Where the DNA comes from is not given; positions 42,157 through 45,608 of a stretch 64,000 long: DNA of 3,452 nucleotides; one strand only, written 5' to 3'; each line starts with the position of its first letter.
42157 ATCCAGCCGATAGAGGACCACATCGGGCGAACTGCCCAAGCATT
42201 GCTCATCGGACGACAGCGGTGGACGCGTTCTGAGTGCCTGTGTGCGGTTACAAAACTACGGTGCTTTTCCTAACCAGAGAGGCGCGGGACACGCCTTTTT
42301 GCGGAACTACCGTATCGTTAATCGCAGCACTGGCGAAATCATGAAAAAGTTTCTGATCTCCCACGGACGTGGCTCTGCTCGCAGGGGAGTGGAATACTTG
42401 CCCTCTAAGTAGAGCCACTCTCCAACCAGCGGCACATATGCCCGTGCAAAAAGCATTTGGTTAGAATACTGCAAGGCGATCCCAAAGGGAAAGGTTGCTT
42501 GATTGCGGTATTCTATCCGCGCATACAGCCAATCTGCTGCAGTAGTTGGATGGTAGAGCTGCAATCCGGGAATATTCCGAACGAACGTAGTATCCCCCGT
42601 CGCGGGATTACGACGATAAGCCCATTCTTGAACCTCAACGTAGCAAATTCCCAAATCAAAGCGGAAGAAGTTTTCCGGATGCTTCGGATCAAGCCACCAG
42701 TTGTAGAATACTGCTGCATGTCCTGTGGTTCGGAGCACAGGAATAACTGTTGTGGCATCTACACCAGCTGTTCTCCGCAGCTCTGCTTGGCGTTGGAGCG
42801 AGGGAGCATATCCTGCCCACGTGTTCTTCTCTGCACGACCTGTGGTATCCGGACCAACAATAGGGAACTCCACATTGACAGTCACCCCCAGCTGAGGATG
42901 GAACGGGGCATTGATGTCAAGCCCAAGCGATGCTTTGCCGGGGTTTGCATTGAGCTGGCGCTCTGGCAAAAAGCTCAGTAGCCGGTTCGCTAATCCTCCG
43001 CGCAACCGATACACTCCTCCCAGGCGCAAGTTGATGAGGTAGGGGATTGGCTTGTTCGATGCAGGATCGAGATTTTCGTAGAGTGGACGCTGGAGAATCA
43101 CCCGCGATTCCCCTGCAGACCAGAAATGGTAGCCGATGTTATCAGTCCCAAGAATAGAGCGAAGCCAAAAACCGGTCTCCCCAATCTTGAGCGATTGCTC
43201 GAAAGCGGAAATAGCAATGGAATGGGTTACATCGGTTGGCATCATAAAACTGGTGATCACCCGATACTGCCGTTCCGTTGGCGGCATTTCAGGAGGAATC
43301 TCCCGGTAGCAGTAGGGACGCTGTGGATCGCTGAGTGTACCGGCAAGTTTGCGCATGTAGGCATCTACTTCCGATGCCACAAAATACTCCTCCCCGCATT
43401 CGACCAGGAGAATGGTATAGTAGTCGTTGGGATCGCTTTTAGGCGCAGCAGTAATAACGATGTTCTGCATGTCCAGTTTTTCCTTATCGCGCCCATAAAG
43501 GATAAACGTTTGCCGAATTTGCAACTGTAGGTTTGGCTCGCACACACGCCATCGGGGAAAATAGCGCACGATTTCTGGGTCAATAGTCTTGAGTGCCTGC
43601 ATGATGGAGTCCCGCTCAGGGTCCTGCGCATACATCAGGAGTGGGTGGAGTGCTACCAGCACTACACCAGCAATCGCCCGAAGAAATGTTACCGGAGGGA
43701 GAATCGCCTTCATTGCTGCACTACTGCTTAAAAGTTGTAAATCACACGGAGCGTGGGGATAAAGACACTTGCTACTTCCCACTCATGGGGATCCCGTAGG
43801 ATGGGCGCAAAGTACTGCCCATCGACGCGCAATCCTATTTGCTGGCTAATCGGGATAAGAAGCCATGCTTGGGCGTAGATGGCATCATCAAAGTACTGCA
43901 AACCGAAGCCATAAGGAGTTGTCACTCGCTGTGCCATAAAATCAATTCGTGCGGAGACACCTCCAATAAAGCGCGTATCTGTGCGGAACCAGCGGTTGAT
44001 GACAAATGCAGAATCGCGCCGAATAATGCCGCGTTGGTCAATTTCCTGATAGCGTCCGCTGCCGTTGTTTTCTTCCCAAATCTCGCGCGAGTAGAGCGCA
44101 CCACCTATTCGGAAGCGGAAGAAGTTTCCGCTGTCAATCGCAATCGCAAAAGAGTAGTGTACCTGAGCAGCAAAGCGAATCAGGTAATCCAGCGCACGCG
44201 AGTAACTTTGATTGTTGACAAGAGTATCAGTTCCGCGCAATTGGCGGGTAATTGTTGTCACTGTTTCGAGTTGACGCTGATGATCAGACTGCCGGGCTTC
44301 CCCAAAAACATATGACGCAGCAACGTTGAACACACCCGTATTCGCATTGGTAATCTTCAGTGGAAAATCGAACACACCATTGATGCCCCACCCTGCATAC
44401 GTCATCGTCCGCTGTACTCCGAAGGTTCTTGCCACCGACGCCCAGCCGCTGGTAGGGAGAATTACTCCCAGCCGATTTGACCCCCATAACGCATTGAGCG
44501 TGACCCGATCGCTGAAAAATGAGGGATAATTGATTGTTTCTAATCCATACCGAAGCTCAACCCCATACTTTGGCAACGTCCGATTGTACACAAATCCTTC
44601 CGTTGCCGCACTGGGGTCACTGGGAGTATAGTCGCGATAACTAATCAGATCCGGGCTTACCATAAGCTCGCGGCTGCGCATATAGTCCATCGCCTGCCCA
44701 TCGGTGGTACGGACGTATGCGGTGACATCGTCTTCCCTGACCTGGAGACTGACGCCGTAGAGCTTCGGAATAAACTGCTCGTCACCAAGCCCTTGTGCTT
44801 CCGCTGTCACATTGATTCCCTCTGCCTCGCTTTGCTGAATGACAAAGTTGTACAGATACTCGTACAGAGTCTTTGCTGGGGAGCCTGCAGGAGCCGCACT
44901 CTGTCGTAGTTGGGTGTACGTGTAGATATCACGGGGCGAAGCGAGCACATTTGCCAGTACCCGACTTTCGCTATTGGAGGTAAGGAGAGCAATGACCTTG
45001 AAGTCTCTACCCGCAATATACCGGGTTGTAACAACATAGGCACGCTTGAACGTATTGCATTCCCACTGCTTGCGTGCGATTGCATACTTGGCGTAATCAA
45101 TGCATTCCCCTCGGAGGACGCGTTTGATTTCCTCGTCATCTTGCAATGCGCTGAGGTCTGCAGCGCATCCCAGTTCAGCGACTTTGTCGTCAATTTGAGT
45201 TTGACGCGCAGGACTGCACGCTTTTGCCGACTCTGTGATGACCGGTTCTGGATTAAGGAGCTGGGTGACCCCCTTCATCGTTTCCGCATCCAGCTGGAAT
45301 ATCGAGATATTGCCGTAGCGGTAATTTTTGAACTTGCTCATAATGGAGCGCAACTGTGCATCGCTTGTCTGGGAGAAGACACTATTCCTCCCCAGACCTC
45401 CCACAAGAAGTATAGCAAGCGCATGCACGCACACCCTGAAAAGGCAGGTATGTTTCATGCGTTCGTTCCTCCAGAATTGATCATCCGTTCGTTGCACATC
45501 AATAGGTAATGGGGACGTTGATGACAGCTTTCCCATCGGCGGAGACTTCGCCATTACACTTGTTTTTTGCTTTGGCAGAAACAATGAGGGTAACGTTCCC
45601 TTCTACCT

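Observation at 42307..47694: Three-gene envelope operon of unassigned function: 731-aa N-anchored protein plus two paralogous exported, beta-rich proteins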

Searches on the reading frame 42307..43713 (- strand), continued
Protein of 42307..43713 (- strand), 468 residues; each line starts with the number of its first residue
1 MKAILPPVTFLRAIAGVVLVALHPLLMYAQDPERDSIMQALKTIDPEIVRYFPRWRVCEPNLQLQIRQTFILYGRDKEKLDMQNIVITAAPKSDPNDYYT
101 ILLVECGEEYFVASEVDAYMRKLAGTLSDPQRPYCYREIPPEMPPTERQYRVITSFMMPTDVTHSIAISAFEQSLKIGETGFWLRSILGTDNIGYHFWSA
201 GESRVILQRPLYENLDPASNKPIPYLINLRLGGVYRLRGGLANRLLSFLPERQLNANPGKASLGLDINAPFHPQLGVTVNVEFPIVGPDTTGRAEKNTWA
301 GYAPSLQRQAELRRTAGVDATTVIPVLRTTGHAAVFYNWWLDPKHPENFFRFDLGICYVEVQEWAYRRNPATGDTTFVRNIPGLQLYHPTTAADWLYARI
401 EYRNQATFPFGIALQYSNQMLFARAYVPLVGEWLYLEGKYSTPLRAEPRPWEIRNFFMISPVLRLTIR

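Call 91: find_encoding_contigs(protein=P0437, flank=9000, max_places=1)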
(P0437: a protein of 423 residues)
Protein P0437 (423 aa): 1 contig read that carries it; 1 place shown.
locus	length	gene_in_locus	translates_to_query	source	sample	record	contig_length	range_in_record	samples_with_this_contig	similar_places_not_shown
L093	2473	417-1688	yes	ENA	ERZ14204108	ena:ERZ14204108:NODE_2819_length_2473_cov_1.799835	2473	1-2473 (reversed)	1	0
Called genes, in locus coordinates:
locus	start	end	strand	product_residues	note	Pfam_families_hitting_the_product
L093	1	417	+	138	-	?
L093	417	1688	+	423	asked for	-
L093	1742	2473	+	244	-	?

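Call 92: find_encoding_contigs(protein=P0431, flank=9000, max_places=1)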
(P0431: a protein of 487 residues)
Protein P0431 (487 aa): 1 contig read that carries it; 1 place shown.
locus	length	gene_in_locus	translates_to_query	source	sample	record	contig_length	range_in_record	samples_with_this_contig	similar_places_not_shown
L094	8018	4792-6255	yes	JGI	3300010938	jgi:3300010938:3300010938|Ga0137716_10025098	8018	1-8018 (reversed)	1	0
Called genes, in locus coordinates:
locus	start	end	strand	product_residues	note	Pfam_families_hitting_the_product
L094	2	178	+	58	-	?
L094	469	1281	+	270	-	-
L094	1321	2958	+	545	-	-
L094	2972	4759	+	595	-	-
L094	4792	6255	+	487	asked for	-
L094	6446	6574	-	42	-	-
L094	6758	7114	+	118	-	-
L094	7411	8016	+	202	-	?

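Call 96: search_solved_structures(query=A6, max_evalue=10, show_alignments=2)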
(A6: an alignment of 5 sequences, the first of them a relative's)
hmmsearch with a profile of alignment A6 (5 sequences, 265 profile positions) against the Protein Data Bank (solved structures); distinct sequences matched with E-value up to 10: 15.
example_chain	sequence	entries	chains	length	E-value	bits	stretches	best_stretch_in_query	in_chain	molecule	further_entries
8at2_E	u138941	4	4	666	0.092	15.4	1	193-253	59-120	HAUS augmin-like complex subunit 5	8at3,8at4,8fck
8j1m_A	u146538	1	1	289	0.47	13.1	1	151-213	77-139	Putative membrane protein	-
6pgi_A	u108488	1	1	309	0.57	12.8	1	151-213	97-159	BbZIP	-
5tsa_A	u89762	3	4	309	0.57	12.8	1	151-213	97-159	Membrane protein | Putative membrane protein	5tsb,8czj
8ght_A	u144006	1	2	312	0.58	12.8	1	151-213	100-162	Putative membrane protein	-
7z6m_A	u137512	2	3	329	0.64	12.6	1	151-213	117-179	Putative membrane protein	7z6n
2nyt_A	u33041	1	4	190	1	11.9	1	51-107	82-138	Probable C->U-editing enzyme APOBEC-2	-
5huz_A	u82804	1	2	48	1.9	11.1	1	214-248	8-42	Protein phosphatase 1 regulatory subunit 12A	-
7sax_C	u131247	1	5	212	3.9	10.1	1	143-197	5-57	GldL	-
9e5c_7s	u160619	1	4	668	4.4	9.9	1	215-252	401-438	Outer dynein arm docking complex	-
7x5d_A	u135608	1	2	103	4.5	9.9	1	207-259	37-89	Lamin-A/C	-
1nkn_A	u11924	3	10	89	4.5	9.9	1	204-249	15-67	S2N51-GCN4 | Myosin heavy chain, striated muscle/General control protein GCN4 chimera | Myosin heavy chain, striated muscle/General control protein GCN4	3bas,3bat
6otn_A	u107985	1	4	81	5.1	9.7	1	207-254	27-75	Tropomyosin alpha-3 chain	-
3g6b_A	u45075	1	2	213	6.3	9.4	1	217-258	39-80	Methyl-accepting chemotaxis protein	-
6zpj_A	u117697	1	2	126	6.3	9.4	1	216-260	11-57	Leishmania mexicana KKT4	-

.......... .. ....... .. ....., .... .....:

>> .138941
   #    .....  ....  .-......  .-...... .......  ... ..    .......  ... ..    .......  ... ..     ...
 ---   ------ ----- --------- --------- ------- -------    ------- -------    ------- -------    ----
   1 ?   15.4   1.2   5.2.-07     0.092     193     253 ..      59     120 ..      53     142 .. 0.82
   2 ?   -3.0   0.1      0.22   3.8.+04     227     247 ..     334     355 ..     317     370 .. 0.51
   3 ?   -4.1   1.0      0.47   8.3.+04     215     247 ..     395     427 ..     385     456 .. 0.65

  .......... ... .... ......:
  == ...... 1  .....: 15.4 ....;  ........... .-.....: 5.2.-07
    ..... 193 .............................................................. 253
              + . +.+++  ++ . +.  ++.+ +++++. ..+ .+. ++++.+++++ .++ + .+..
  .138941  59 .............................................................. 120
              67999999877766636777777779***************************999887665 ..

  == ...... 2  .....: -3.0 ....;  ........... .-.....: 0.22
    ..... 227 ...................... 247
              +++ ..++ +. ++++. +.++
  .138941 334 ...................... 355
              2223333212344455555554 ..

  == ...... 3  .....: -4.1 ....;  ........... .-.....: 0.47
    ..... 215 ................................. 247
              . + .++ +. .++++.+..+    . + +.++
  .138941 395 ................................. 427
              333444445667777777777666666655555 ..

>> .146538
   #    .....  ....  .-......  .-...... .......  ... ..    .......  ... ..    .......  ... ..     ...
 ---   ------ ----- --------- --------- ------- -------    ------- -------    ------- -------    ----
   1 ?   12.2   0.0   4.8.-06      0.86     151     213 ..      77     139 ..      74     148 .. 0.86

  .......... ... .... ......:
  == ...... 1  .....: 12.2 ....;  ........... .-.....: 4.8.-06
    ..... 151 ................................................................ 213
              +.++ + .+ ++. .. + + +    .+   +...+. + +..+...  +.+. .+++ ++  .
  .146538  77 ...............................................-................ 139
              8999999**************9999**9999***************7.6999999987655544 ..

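Call 97: search_protein_families(library=pfam, alignment_id=A6, max_evalue=1)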
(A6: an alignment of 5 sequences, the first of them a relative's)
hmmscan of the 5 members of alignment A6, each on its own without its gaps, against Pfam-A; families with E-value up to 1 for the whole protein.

A. member 1, L094:469-1281:+ (270 aa): 0 families

B. families by the number of members that match (of 5 scanned): 28 families (the first 25 are shown)
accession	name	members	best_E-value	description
PF10046.14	BLOC1_2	2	0.0011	Biogenesis of lysosome-related organelles complex-1 subunit 2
PF05531.17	NPV_P10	2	0.033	Nucleopolyhedrovirus P10 protein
PF03670.18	UPF0184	1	0.0016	Uncharacterised protein family (UPF0184)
PF06781.17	CrgA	1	0.0032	Cell division protein CrgA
PF13012.11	MitMem_reg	1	0.0051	Maintenance of mitochondrial structure and function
PF10326.15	7TM_GPCR_Str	1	0.0055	Serpentine type 7TM GPCR chemoreceptor Str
PF16326.10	ABC_tran_CTD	1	0.018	ABC transporter C-terminal domain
PF23991.1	DUF7310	1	0.018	Coiled-coil region of unknown function (DUF7310)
PF01442.23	Apolipoprotein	1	0.025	Apolipoprotein A1/A4/E domain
PF18595.6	Nuf2_DHR10-like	1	0.032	Nuf2, DHR10-like domain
PF09090.17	MIF4G_like_2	1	0.053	MIF4G like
PF07889.17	DUF1664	1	0.069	Protein of unknown function (DUF1664)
PF07303.18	Occludin_ELL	1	0.095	Occludin homology domain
PF06419.17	COG6_N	1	0.095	Conserved oligomeric complex COG6, N-terminal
PF13600.11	DUF4140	1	0.099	N-terminal domain of unknown function (DUF4140)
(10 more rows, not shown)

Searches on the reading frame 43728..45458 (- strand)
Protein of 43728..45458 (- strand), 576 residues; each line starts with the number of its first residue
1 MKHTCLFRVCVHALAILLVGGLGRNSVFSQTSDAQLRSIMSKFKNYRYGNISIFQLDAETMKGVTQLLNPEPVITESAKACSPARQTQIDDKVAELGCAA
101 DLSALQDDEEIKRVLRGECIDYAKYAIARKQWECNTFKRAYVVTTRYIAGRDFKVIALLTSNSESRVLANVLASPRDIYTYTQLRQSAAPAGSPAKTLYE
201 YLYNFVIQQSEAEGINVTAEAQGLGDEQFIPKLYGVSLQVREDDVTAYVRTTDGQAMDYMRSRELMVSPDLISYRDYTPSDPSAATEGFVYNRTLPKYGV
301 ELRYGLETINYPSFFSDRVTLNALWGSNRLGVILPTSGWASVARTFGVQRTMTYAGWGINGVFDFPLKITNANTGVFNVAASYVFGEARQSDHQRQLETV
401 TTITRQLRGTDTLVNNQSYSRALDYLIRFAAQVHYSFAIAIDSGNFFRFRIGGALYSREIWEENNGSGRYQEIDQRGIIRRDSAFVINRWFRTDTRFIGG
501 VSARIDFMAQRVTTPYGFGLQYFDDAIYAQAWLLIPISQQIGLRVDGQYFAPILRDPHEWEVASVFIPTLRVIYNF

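Call 3: search_protein_families(library=pfam, proteins=[window:43728-45458:-], max_evalue=1)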
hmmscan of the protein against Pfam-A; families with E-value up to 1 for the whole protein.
window:43728-45458:- (576 aa): 0 families

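Call 4: search_protein_families(library=ncbifam, proteins=[window:43728-45458:-], max_evalue=1)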
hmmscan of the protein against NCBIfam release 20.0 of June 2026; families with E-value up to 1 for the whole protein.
window:43728-45458:- (576 aa): 0 families

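Call 13: find_homologous_proteins(query=window:43728-45458:-)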
Query window:43728-45458:- (576 aa): 153 proteins with E <= 0.001 among 8000 candidates; the best 120 are listed.
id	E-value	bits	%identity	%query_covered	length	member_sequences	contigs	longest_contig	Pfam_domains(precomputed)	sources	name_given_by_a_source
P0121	0.0e+0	1219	100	93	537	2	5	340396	-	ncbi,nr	ncbi:MAG: hypothetical protein RML15_08385 [Bacteroidota bacterium]|nr:hypothetical protein [Candida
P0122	0.0e+0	1119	86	95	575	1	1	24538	-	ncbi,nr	ncbi:hypothetical protein HRbin20_00572 [bacterium HR20]|nr:hypothetical protein HRbin20_00572 [bact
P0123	0.0e+0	1118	87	95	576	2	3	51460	-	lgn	-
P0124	0.0e+0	1116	85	99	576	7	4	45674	-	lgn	-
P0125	0.0e+0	1113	86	95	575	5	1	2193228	-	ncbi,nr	ncbi:MAG: hypothetical protein KatS3mg040_1656 [Candidatus Kapaibacterium sp.]|nr:MAG: hypothetical 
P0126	0.0e+0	1113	87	95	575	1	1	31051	-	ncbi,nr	ncbi:MAG: hypothetical protein N2663_03625 [Chlorobi bacterium]|nr:hypothetical protein [Chlorobiota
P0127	0.0e+0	1111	84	99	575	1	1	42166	-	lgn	-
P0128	0.0e+0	1111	85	98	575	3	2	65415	-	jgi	jgi:hypothetical protein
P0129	0.0e+0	1111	83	99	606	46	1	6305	-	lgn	-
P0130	0.0e+0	1109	83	100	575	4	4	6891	-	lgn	-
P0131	0.0e+0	1109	83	99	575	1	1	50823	-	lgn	-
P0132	0.0e+0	1107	83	99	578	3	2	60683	-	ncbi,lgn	-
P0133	0.0e+0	1098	82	100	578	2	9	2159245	-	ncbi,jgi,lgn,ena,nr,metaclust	ncbi:MAG: hypothetical protein KatS3mg039_1359 [Candidatus Kapaibacterium sp.]|nr:MAG: hypothetical 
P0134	0.0e+0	1078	82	99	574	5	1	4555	-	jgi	jgi:hypothetical protein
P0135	8.5e-238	809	60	98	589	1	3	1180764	-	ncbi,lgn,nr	ncbi:MAG: hypothetical protein U0Y96_12140 [Candidatus Kapaibacterium sp.]|nr:hypothetical protein [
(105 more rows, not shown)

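Call 17: search_solved_structures(query=A3, max_evalue=10)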
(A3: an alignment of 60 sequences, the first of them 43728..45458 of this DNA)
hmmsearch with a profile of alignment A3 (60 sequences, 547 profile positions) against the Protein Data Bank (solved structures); distinct sequences matched with E-value up to 10: 2.
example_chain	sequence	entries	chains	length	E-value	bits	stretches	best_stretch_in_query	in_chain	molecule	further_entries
3j92_w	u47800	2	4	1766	0.49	12.1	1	11-88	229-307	Listerin | E3 ubiquitin-protein ligase listerin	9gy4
7bqn_A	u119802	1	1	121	3.4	9.3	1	56-126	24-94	Rei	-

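Call 87: search_protein_families(library=padloc, proteins=[window:43728-45458:-], max_evalue=0.1)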
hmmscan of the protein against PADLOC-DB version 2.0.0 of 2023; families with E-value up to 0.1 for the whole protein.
window:43728-45458:- (576 aa): 0 families
